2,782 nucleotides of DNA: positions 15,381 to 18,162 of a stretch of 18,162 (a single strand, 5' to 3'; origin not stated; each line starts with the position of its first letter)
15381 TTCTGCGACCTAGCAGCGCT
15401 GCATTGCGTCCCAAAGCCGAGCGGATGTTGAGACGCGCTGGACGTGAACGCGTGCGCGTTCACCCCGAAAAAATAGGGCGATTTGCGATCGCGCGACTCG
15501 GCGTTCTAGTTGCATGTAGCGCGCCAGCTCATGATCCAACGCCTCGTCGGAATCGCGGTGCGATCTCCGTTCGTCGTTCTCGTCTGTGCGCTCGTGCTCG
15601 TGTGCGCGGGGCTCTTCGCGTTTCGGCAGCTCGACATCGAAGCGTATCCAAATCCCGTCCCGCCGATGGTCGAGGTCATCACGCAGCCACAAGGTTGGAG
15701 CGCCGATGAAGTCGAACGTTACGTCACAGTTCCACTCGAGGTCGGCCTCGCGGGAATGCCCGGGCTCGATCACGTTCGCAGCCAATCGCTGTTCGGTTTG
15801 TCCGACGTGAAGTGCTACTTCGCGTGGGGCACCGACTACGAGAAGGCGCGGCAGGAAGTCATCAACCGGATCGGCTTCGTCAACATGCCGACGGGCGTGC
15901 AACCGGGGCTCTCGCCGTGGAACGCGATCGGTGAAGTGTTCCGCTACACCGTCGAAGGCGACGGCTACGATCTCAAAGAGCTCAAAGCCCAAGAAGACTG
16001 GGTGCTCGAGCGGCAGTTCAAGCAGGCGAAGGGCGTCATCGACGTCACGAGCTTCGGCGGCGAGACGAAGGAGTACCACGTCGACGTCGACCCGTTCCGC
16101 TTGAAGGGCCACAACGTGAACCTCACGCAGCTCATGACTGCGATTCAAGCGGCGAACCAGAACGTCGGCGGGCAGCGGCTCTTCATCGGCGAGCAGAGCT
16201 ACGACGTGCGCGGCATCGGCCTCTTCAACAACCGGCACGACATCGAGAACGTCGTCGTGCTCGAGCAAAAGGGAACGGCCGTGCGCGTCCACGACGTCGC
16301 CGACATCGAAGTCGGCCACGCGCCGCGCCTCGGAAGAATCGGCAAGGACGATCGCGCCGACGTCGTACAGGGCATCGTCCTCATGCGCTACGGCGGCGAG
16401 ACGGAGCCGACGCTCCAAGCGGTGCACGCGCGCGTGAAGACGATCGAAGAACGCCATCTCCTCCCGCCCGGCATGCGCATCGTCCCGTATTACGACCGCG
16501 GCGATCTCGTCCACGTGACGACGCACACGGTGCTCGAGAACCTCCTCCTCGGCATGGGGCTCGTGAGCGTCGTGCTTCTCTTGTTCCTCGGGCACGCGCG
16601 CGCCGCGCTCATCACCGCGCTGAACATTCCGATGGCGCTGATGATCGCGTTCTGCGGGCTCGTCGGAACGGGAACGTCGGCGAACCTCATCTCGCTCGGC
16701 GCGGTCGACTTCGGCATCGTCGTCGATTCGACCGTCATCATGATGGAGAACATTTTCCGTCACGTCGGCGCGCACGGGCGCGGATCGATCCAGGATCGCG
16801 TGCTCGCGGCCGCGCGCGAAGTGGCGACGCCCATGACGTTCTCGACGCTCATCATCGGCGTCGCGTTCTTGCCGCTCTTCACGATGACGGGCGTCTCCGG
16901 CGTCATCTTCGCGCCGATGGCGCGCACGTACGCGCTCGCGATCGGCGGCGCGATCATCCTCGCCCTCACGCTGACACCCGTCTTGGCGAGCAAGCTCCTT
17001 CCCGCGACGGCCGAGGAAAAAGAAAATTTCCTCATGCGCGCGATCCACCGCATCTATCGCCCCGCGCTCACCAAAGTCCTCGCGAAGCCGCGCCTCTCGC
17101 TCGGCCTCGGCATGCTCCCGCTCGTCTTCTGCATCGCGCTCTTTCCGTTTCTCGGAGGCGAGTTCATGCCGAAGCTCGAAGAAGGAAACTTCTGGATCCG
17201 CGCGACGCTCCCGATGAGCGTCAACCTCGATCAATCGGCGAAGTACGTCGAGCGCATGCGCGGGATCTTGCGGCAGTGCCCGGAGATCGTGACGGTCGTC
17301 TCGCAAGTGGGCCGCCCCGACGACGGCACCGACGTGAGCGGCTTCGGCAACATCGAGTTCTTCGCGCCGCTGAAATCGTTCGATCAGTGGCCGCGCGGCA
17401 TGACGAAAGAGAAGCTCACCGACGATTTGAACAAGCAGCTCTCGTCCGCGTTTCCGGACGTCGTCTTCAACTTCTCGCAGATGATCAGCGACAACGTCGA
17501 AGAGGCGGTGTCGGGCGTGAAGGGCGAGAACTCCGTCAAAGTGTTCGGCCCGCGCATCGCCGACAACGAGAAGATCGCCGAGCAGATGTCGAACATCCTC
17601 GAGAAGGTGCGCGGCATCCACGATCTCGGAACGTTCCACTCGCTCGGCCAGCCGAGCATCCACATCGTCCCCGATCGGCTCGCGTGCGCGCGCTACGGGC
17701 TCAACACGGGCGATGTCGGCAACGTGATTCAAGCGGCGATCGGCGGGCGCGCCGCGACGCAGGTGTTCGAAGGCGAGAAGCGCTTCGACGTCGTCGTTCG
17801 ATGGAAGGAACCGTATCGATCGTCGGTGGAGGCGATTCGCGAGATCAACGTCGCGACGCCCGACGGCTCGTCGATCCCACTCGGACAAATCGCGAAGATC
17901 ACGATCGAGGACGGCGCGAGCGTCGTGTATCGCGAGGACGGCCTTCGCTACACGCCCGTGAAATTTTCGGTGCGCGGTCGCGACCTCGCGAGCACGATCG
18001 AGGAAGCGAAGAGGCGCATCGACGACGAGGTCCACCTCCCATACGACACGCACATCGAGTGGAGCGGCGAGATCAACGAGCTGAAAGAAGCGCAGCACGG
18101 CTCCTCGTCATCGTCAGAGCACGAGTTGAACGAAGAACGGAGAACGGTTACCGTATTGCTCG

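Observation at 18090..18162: czcA loses frame and conservation about 55 nt before the window end; the terminal 46 nt look like a sequencing adapter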

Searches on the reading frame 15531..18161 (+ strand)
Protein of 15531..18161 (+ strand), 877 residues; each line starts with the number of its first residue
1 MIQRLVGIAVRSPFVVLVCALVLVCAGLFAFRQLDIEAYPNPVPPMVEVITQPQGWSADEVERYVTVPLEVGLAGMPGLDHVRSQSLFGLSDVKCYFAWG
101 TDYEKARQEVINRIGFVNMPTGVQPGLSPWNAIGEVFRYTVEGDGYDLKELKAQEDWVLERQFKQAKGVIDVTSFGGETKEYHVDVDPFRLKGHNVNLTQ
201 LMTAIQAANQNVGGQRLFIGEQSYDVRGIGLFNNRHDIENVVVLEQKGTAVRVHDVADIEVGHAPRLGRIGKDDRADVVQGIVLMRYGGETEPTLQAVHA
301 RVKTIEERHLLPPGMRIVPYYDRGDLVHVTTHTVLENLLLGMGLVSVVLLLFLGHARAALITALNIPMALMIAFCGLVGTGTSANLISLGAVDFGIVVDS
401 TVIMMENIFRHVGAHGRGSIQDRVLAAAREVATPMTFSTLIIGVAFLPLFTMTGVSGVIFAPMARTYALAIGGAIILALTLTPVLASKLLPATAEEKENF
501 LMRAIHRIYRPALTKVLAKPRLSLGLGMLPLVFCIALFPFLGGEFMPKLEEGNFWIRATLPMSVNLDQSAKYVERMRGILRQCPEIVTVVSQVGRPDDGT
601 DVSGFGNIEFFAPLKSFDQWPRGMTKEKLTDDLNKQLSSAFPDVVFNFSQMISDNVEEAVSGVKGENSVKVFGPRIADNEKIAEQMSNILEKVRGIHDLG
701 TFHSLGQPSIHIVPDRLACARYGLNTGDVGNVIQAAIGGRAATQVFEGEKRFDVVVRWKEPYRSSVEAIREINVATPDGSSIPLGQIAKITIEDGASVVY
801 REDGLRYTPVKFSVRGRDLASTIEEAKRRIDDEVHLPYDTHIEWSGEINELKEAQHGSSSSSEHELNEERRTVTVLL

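Call 8: search_solved_structures(query=window:15531-18161:+, show_alignments=2)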
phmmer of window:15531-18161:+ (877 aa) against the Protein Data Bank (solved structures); distinct sequences matched with E-value up to 0.001: 83 (the best 60 are shown).
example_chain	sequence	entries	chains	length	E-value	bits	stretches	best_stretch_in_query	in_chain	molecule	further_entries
4k0e_A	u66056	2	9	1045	3.1e-169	568.1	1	1-855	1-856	Heavy metal cation tricomponent efflux pump ZneA(CzcA-like)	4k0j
4dnr_A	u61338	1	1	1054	5.5e-119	401.8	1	1-856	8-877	Cation efflux system protein CusA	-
3t51_A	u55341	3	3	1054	8.7e-118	397.9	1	1-856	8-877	Cation efflux system protein CusA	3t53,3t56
3k07_A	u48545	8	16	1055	8.7e-118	397.9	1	1-856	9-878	Cation efflux system protein cusA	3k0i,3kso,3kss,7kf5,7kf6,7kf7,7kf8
3ne5_A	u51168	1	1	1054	1.5e-117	397.1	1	5-856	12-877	Cation efflux system protein cusA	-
4dop_A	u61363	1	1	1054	1.6e-117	397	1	1-856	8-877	Cation efflux system protein CusA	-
4dnt_A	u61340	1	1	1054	1.1e-116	394.2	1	1-856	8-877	Cation efflux system protein CusA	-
8gjj_B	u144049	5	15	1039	1.4e-49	172.3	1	11-801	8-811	Efflux pump membrane transporter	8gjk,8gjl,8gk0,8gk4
5lq3_A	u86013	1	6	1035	1e-48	169.4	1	11-806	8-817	CmeB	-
5t0o_A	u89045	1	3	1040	1.1e-48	169.3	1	11-806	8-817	CmeB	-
7b8p_A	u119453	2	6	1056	3.9e-48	167.5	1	10-846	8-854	Efflux pump membrane transporter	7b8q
9lyq_B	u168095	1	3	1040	3.9e-48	167.4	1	13-847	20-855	Multidrug resistance protein MdtB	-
6ows_A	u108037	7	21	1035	4.7e-48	167.2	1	10-846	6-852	Efflux pump membrane transporter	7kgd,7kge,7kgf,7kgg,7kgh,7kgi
8yr0_A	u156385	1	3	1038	1.3e-47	165.7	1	13-845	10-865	Cation/multidrug efflux pump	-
8z1u_A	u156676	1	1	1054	2.2e-46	161.7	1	12-848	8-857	Efflux pump membrane transporter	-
6vks_A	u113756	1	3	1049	8.5e-44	153.1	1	12-860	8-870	Efflux pump membrane transporter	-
6z12_A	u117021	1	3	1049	1.8e-38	135.4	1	12-809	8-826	Efflux pump membrane transporter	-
22xk_B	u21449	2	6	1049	5.4e-37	130.6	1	12-573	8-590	MexBYB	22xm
4ziv_A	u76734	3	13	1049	1.7e-35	125.6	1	12-811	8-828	Multidrug efflux pump subunit AcrB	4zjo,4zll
1oy6_A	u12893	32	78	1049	6.5e-35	123.7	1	12-811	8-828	Acriflavine resistance protein B | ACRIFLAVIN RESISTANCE PROTEIN B | Multidrug efflux pump subunit AcrB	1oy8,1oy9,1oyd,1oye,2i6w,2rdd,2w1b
5v5s_J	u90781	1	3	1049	9.9e-35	123.1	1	12-811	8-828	Multidrug efflux pump subunit AcrB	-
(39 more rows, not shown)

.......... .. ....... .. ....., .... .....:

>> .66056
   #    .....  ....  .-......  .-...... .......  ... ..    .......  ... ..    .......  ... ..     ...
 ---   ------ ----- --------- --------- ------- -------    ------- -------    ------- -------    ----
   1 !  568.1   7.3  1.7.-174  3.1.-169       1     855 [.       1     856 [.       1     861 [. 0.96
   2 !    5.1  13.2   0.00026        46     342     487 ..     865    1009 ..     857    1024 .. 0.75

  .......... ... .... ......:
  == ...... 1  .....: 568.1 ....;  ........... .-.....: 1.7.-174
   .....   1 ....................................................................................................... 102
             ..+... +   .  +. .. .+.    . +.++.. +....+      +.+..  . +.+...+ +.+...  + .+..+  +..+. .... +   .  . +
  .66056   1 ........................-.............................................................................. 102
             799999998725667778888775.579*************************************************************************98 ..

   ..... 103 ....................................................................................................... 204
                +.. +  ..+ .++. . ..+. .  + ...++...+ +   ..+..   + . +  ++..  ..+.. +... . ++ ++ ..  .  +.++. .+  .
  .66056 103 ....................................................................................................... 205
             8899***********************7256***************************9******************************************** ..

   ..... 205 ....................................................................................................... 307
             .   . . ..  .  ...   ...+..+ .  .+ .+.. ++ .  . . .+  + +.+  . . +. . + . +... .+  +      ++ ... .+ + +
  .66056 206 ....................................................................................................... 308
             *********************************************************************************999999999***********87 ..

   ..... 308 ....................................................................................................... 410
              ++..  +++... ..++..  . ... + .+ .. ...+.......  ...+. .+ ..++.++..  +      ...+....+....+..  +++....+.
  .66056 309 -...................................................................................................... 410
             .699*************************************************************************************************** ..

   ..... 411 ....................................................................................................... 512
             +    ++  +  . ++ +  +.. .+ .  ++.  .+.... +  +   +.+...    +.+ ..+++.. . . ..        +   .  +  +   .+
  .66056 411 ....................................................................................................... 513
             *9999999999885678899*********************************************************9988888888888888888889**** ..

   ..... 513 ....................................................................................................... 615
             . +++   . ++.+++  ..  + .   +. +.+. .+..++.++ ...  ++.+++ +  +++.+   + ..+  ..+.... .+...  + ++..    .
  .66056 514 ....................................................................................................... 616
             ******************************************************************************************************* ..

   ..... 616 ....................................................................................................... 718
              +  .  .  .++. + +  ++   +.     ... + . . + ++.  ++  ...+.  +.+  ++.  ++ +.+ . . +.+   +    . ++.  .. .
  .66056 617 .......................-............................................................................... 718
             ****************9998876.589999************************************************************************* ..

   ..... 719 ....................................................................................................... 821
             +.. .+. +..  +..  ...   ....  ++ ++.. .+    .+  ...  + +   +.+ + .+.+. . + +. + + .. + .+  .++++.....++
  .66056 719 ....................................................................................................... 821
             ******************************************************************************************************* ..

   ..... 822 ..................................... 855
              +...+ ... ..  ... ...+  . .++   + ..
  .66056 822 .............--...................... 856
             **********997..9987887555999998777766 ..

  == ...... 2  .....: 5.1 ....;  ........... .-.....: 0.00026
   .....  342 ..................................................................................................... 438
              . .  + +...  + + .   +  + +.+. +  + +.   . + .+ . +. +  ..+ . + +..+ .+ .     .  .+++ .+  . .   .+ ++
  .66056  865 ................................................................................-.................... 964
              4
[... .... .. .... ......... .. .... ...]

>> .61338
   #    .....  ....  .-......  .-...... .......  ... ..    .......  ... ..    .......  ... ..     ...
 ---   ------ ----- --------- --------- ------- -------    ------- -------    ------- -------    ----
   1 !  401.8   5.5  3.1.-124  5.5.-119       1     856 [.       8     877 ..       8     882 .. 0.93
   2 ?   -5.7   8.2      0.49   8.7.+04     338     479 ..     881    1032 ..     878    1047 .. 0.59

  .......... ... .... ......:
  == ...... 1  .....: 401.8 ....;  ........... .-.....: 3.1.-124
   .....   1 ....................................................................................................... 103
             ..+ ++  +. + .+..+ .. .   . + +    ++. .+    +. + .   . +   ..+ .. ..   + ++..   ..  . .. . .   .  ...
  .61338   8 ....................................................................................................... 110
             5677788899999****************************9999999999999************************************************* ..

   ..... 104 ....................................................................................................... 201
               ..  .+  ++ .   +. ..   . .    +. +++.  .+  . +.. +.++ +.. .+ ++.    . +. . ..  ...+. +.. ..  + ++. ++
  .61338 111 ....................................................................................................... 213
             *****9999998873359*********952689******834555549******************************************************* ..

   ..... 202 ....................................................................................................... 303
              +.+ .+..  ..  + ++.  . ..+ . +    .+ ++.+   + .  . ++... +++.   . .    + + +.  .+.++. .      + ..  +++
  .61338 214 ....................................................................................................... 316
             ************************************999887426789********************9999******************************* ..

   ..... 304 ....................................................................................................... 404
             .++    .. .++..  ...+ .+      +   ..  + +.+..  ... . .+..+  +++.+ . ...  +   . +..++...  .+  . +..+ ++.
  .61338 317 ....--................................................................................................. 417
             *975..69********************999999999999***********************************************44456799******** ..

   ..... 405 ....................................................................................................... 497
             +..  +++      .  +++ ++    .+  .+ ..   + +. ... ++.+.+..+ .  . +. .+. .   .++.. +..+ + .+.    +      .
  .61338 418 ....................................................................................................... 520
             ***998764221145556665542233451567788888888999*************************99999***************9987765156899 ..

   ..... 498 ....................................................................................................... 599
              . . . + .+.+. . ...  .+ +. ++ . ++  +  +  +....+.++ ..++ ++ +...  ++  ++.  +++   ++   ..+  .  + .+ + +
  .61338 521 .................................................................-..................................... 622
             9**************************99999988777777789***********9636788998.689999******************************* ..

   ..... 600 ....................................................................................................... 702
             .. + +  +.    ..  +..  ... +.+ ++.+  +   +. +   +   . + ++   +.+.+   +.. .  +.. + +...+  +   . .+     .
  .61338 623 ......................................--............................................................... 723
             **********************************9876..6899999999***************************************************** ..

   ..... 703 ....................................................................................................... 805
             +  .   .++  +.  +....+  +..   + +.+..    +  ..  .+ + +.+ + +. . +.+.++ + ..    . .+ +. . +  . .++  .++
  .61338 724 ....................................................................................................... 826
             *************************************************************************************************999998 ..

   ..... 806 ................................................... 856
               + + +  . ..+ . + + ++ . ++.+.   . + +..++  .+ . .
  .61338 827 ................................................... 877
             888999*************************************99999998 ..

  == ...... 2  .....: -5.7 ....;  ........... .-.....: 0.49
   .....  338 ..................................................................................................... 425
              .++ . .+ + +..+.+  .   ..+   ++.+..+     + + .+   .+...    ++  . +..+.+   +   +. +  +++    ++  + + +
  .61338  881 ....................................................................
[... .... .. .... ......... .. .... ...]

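Call 9: search_protein_families(library=pfam, proteins=[window:15531-18161:+])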
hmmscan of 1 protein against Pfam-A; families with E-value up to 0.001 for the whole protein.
window:15531-18161:+ (877 aa): 1 family
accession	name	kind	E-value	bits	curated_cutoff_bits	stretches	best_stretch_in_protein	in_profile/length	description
PF00873.25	ACR_tran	-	1.5e-184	616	28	1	7-856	3-862/1021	AcrB/AcrD/AcrF family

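Call 10: find_homologous_proteins(query=window:15531-18095:+, max_evalue=1e-50)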
Query window:15531-18095:+ (855 aa): 7991 proteins with E <= 1e-50 among 8000 candidates; the best 120 are listed.
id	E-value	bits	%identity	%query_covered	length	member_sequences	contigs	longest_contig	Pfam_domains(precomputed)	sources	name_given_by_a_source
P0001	0.0e+0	1789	92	100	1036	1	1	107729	PF00873.26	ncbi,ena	-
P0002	0.0e+0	1770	90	100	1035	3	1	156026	PF00873.26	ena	-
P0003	0.0e+0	1740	89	100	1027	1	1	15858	PF00873.26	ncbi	-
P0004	0.0e+0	1731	88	100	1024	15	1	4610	PF00873.26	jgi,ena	-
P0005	0.0e+0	1683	85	100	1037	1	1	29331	PF00873.26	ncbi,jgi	ncbi:MAG TPA: CusA/CzcA family heavy metal efflux RND transporter [Polyangiaceae bacterium]|jgi:coba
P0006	0.0e+0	1676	84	100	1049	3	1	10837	PF00873.26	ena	-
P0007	0.0e+0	1414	71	100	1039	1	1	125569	PF00873.26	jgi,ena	-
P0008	0.0e+0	1411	71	100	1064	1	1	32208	PF00873.26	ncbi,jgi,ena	jgi:cobalt-zinc-cadmium resistance protein CzcA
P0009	0.0e+0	1408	70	100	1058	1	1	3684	PF00873.26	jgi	jgi:cobalt-zinc-cadmium resistance protein CzcA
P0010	0.0e+0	1406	71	100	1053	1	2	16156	PF00873.26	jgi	jgi:cobalt-zinc-cadmium resistance protein CzcA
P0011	0.0e+0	1403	69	100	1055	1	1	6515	PF00873.26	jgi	jgi:cobalt-zinc-cadmium resistance protein CzcA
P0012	0.0e+0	1402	70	100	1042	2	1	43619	PF00873.26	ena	-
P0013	0.0e+0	1402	69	100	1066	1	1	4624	PF00873.26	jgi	jgi:cobalt-zinc-cadmium resistance protein CzcA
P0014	0.0e+0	1401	71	100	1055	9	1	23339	PF00873.26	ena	-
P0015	0.0e+0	1400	70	100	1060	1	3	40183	PF00873.26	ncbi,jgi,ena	jgi:cobalt-zinc-cadmium resistance protein CzcA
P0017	0.0e+0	1397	70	100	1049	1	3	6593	PF00873.26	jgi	jgi:cobalt-zinc-cadmium resistance protein CzcA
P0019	0.0e+0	1394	69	100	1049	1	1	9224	PF00873.26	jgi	jgi:heavy metal efflux system protein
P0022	0.0e+0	1393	71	98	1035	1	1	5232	PF00873.26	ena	-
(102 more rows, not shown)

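Call 11: find_encoding_contigs(protein=P0001, flank=10000, max_places=3)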
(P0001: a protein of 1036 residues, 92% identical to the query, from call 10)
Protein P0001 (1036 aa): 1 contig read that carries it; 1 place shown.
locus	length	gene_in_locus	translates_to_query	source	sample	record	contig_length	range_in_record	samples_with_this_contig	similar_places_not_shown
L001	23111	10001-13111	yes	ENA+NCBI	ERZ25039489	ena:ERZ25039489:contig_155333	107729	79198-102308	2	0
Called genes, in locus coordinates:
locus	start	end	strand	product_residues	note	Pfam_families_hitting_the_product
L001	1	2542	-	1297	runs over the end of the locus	PF00069:Pkinase, PF03109:ABC1 (faint), PF07714:PK_Tyr_Ser-Thr, PF13191:AAA_16, PF13374:TPR_10 (faint), PF07719:TPR_2 (faint), PF07721:TPR_4 (faint), PF13424:TPR_12, +1 more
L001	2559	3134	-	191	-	PF00582:Usp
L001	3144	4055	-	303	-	PF00126:HTH_1, PF03466:LysR_substrate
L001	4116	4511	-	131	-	-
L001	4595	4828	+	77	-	-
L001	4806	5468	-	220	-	PF13489:Methyltransf_23, PF01135:PCMT (weak), PF01209:Ubie_methyltran, PF01728:FtsJ (weak), PF13847:Methyltransf_31, PF08241:Methyltransf_11, PF08242:Methyltransf_12, PF13649:Methyltransf_25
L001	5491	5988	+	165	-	PF00160:Pro_isomerase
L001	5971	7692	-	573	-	PF00916:Sulfate_transp, PF01740:STAS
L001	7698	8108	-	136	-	-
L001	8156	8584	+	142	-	-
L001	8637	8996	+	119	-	-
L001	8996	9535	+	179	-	PF04542:Sigma70_r2, PF04545:Sigma70_r4 (faint), PF08281:Sigma70_r4_2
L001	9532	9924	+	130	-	PF13490:zf-HC2 (weak)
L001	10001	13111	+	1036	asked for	PF00873:ACR_tran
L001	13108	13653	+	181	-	-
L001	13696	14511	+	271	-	PF00106:adh_short, PF08659:KR (weak), PF13561:adh_short_C2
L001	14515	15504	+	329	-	PF04542:Sigma70_r2, PF08281:Sigma70_r4_2, PF22233:PhyR_sigma-like (faint), PF13577:SnoaL_4 (faint), PF12680:SnoaL_2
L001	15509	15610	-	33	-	-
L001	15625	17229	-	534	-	PF07676:PD40 (faint), PF26549:Tricorn_N (faint)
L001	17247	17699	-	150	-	PF00355:Rieske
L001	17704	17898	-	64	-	-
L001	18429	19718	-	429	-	PF01609:DDE_Tnp_1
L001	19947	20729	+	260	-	-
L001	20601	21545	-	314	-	PF01609:DDE_Tnp_1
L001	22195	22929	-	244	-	-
